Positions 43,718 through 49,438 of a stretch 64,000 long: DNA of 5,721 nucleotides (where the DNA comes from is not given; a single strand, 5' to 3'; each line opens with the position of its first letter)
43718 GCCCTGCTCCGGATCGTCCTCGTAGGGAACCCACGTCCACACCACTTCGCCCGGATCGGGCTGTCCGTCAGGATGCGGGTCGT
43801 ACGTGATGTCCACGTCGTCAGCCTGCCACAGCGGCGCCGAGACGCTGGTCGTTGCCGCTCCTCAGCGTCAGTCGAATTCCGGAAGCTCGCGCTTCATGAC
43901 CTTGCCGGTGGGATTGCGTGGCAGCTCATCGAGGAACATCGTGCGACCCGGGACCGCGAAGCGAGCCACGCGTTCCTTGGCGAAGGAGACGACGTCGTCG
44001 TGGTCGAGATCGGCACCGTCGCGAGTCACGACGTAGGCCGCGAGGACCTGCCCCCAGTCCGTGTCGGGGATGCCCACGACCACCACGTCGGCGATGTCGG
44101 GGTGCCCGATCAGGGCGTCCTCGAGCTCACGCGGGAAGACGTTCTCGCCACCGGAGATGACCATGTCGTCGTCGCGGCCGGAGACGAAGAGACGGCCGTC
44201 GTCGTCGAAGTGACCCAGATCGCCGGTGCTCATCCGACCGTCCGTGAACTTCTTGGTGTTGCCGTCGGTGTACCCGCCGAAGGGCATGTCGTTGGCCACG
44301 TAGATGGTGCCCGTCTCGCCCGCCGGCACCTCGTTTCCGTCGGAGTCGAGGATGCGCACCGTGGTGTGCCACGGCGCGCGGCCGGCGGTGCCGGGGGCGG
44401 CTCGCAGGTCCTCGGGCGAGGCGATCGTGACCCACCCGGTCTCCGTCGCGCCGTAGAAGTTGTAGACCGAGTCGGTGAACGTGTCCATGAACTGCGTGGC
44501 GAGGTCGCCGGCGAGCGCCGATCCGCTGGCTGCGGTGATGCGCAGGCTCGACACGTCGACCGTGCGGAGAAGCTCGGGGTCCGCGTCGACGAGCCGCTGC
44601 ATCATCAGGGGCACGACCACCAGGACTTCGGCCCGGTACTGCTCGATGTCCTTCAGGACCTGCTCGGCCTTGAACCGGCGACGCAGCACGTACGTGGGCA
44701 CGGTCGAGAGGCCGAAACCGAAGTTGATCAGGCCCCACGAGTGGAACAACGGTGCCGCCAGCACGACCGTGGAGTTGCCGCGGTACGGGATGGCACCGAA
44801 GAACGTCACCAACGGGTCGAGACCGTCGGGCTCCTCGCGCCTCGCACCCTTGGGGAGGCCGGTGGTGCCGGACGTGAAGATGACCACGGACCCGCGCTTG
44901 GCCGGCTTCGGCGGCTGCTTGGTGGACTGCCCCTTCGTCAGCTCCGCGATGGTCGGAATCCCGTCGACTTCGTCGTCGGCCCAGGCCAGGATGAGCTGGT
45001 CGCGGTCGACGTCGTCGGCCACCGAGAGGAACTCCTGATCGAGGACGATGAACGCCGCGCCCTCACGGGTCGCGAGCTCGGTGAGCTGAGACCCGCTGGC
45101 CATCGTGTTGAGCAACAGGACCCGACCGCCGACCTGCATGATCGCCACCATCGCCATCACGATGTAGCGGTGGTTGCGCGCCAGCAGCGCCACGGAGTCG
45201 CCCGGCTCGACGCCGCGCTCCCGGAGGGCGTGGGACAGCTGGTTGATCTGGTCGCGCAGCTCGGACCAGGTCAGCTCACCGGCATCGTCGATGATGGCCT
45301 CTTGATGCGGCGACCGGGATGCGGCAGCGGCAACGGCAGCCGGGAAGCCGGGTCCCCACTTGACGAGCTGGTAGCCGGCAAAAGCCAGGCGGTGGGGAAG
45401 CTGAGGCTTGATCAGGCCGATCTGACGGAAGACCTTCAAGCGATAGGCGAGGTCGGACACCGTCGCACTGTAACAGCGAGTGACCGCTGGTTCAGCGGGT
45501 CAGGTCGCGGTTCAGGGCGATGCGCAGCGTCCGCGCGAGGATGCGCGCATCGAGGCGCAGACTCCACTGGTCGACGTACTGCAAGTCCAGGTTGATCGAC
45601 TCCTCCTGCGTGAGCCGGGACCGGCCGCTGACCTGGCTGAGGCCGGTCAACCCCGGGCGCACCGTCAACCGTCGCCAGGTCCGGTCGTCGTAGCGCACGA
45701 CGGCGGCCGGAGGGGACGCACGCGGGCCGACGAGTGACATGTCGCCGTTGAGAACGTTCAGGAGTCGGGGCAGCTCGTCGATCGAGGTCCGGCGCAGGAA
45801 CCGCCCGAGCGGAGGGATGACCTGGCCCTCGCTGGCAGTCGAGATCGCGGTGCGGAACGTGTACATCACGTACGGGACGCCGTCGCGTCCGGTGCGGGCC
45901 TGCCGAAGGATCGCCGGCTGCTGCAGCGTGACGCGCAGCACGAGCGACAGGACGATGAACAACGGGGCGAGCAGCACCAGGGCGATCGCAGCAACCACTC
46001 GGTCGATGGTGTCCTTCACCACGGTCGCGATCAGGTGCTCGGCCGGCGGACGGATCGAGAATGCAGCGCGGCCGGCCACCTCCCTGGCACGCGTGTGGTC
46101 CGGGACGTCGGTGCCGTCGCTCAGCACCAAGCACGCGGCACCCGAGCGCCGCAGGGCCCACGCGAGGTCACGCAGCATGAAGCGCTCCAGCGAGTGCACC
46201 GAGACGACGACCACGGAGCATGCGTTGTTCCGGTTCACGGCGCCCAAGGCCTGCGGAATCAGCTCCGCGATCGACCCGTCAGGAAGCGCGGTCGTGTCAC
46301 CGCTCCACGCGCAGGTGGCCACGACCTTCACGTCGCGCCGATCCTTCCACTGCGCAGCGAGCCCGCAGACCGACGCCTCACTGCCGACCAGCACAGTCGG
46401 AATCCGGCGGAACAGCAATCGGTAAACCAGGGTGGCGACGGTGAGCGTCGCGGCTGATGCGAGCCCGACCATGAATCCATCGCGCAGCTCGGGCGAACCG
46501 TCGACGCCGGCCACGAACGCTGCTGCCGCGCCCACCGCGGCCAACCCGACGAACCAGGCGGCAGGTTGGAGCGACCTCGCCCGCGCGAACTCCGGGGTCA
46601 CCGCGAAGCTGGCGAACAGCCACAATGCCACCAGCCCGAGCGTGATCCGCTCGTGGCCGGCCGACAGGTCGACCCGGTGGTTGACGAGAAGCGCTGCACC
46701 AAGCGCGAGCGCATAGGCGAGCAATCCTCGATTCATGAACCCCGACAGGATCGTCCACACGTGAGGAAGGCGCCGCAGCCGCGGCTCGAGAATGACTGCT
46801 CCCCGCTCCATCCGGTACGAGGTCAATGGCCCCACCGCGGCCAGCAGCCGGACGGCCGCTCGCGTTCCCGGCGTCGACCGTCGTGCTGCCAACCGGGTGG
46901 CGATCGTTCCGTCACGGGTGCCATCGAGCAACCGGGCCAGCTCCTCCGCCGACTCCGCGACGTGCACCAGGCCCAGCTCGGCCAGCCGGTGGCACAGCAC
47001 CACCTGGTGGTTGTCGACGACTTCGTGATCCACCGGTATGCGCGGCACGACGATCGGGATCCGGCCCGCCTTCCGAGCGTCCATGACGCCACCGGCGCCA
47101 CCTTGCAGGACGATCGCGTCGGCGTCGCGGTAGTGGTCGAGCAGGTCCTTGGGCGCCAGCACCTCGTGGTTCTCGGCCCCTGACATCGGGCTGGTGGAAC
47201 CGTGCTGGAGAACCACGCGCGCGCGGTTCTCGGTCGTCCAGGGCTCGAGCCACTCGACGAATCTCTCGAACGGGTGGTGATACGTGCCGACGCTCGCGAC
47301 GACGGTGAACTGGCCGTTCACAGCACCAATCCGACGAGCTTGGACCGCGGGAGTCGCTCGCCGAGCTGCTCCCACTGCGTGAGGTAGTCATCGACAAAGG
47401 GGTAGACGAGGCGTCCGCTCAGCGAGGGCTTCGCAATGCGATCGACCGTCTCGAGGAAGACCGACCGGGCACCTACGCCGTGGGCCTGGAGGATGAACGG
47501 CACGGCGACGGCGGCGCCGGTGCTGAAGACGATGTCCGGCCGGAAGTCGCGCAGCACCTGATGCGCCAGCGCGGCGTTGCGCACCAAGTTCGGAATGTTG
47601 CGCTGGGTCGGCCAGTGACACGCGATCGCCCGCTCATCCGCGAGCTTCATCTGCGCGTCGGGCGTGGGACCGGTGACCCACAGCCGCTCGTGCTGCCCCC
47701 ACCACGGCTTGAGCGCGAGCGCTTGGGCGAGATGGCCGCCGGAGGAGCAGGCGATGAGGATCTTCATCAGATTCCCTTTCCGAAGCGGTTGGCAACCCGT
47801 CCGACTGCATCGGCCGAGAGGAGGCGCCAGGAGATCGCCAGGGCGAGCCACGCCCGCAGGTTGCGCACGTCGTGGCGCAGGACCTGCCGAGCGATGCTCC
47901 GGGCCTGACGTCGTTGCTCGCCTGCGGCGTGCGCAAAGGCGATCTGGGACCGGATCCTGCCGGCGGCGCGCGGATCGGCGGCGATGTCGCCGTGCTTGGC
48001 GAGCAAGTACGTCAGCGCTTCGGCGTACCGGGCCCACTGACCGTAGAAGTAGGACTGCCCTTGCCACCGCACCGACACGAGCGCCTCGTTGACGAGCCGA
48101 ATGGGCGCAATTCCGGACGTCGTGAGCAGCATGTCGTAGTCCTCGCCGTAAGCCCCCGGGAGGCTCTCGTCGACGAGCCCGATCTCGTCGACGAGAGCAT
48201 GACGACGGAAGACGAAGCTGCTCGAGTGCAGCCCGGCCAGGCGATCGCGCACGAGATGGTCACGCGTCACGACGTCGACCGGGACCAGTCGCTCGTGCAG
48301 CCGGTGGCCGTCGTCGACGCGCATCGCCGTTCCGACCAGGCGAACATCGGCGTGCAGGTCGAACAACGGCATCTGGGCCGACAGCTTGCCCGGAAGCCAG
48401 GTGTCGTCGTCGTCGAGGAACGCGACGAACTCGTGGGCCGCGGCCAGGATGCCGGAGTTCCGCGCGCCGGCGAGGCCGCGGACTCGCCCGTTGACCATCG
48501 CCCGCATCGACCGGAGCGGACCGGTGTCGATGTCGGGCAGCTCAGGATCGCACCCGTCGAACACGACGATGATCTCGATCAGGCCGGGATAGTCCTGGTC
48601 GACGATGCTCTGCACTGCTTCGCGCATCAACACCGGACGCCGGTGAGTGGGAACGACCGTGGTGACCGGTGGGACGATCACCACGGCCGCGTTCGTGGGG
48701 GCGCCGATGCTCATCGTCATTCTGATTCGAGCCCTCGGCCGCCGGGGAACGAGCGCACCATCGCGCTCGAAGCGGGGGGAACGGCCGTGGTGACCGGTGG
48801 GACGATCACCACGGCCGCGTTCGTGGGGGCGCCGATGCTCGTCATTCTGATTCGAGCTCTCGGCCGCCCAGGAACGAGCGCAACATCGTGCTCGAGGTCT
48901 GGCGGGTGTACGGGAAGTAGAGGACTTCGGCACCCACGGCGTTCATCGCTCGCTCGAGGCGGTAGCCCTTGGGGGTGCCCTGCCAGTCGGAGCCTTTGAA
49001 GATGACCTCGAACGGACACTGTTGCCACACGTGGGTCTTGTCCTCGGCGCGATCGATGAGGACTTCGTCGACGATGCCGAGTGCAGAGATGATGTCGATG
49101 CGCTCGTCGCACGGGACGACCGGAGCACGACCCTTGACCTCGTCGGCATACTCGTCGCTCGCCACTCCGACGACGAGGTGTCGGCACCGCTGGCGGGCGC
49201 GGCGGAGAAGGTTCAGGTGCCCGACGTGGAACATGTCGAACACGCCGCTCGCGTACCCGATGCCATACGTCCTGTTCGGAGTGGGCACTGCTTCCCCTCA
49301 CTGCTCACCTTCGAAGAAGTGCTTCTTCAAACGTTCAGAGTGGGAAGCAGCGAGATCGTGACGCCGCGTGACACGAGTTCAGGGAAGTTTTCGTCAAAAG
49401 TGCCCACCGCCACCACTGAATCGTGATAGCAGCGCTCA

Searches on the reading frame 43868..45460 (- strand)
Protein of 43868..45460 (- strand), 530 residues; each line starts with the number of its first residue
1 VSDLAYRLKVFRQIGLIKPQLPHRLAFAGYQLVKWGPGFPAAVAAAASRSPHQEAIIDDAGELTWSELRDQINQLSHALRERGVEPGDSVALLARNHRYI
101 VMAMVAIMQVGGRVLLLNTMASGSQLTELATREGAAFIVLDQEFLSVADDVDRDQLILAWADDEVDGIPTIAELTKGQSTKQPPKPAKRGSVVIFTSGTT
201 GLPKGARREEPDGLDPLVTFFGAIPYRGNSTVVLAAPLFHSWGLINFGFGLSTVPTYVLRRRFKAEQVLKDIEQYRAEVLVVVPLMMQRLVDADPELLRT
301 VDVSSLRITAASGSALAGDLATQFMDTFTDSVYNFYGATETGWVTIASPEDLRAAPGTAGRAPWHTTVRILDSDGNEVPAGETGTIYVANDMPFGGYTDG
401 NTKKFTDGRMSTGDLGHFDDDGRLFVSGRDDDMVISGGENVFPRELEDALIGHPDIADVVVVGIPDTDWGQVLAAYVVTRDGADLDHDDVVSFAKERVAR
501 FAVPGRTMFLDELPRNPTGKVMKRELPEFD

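Call 10: search_protein_families(library=pfam, proteins=[window:43868-45460:-], max_evalue=0.01)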
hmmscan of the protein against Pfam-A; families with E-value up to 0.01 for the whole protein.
window:43868-45460:- (530 aa): 2 families
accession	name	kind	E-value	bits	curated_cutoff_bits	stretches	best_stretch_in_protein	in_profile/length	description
PF00501.34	AMP-binding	-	7.6e-62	209.7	29.9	1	45-397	3-383/384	AMP-binding enzyme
PF13193.12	AMP-binding_C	-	9.3e-20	71.8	24.5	1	445-520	1-76/76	AMP-binding enzyme C-terminal domain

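Call 90: search_protein_families(library=ncbifam, proteins=[window:43868-45460:-], max_evalue=0.00001)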
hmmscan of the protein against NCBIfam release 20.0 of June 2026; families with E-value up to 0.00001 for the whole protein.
window:43868-45460:- (530 aa): 102 families (the best 25 are shown)
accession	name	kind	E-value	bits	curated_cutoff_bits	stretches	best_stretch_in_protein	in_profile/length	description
NF005859.1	PRK07788.1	exception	6.8e-158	526.6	875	1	3-529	26-557/560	long-chain-fatty-acid--CoA ligase FadD2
NF009921.1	PRK13382.1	exception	1.4e-148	496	850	1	9-526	8-528/529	acyl-CoA ligase FadD12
NF009922.0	PRK13383.1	equivalog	9e-107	357.8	987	1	15-528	18-520/528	acyl-CoA synthetase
NF004837.0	PRK06187.1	subfamily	1.8e-98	330.1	476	1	42-526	13-518/531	long-chain-fatty-acid--CoA ligase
NF009071.0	PRK12406.1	subfamily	8e-82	275.3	701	1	55-527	5-499/510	acyl-CoA synthetase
NF006182.0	PRK08316.1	subfamily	2.2e-79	267.4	663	1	44-526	18-513/523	fatty acyl-CoA synthetase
NF005801.1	PRK07656.1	equivalog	1.5e-76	258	657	1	40-526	4-499/500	FadD3 family acyl-CoA ligase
NF005676.0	PRK07470.1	equivalog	1.7e-76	258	774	1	43-526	26-525/544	acyl-CoA synthetase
NF038341.1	ligase_FadD4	exception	7.3e-71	239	850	1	59-526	18-500/506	fatty-acid--CoA ligase FadD4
NF052580.1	Str24CoAsynCasG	equivalog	7.8e-71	239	750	1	48-526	51-546/548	steroid-24-oyl-CoA synthetase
NF002966.0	PRK03640.1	equivalog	1.4e-70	238.2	556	1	47-527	12-477/483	o-succinylbenzoate--CoA ligase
NF005863.0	PRK07798.1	subfamily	1.4e-68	231.8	543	2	229-521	220-522/540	acyl-CoA synthetase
NF052269.1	Staph_lig_FadD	equivalog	2.4e-68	230.7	650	1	47-526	10-489/499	long-chain-fatty-acid--CoA ligase FadD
NF005307.0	PRK06839.1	equivalog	2.1e-67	227.9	748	1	46-527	11-490/496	o-succinylbenzoate--CoA ligase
NF009929.0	PRK13390.1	equivalog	6.8e-65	219.4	951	1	49-525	9-499/501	acyl-CoA synthetase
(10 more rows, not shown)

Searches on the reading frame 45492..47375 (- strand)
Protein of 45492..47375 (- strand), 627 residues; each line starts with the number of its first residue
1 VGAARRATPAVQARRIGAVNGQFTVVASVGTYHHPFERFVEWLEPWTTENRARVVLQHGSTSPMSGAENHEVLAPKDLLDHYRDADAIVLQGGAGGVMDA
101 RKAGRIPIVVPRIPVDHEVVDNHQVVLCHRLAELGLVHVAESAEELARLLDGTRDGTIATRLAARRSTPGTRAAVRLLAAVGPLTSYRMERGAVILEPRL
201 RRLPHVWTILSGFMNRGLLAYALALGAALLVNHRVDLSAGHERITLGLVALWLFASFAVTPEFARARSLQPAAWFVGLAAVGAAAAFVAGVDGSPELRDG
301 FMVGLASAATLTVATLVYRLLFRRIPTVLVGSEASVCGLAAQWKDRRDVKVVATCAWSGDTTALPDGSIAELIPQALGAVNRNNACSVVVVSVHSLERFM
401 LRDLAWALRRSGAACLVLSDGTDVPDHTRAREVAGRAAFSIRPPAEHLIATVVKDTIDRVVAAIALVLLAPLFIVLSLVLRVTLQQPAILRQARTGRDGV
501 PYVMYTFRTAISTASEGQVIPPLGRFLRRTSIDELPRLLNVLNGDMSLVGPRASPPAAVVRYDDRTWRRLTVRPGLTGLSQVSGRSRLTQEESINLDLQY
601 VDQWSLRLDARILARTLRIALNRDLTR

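Call 10: search_protein_families(library=pfam, proteins=[window:45492-47375:-], max_evalue=0.01)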
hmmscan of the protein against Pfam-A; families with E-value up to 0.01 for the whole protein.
window:45492-47375:- (627 aa): 2 families
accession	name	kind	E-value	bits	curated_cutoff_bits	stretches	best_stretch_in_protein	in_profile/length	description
PF02397.22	Bac_transf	-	5.3e-48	163.4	27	1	454-621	1-178/179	Bacterial sugar transferase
PF04101.22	Glyco_tran_28_C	-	0.00016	22.2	22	1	45-150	23-137/166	Glycosyltransferase family 28 C-terminal domain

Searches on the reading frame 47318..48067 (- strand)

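Call 75: search_protein_families(library=pfam, proteins=[window:47318-48067:-], max_evalue=0.001)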
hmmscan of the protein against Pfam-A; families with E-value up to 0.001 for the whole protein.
window:47318-48067:- (249 aa): 1 family
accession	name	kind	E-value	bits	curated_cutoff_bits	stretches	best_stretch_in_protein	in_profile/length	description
PF08660.17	Alg14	-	6.7e-11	42.9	27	1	158-247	75-170/171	Oligosaccharide biosynthesis protein Alg14 like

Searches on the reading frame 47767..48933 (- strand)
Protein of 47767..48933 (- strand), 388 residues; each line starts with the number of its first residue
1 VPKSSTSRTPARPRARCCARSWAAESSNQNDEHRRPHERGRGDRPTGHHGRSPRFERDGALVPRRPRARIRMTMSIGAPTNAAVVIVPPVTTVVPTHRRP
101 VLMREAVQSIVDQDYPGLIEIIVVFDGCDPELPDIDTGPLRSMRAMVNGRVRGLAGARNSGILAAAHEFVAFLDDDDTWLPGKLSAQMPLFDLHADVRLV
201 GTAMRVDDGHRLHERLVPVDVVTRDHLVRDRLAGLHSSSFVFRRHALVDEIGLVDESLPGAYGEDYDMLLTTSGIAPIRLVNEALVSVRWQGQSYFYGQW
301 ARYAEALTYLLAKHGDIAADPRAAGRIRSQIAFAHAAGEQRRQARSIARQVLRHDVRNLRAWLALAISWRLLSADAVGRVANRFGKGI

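Call 10: search_protein_families(library=pfam, proteins=[window:47767-48933:-], max_evalue=0.01)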
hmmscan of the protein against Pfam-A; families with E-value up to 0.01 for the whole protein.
window:47767-48933:- (388 aa): 3 families
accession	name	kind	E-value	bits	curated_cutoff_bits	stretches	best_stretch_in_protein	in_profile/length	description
PF00535.33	Glycos_transf_2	-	4.9e-17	62.8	23.3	1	93-247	3-164/168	Glycosyl transferase family 2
PF13641.12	Glyco_tranf_2_3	-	1.2e-11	45.5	27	1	88-269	1-191/230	Glycosyltransferase like family 2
PF10111.15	Glyco_tranf_2_2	-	2.7e-07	30.8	27.3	1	151-272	66-199/276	Glycosyltransferase like family 2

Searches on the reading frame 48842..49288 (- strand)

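Call 10: search_protein_families(library=pfam, proteins=[window:48842-49288:-], max_evalue=0.01)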
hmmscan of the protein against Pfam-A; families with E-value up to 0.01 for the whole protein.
window:48842-49288:- (148 aa): 1 family
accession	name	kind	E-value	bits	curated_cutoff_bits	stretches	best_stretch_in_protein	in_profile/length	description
PF01467.32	CTP_transf_like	-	6e-15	56.1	21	1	13-137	2-131/133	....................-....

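Call 90: search_protein_families(library=ncbifam, proteins=[window:48842-49288:-], max_evalue=0.00001)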
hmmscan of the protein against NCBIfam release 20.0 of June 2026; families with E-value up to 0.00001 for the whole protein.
window:48842-49288:- (148 aa): 5 families
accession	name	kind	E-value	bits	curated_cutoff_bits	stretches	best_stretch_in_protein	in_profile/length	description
TIGR02199.1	rfaE_dom_II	equivalog_domain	1.4e-20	73.5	181.5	1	9-136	12-138/144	D-glycero-beta-D-manno-heptose 1-phosphate adenylyltransferase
TIGR01518.1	g3p_cytidyltrns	equivalog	1e-16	61.2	165.4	1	14-137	4-122/125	glycerol-3-phosphate cytidylyltransferase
TIGR00125.1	cyt_tran_rel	domain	1.8e-16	60.1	27.7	1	10-75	1-64/65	adenylyltransferase/cytidyltransferase family protein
NF008454.0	PRK11316.1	equivalog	8.3e-15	54.3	521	1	11-135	343-466/475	bifunctional D-glycero-beta-D-manno-heptose-7-phosphate kinase/D-glycero-beta-D-manno-heptose 1-phosphate adenylyltransferase HldE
NF001985.0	PRK00777.1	subfamily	5.7e-10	39.5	104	1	15-67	11-62/157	pantetheine-phosphate adenylyltransferase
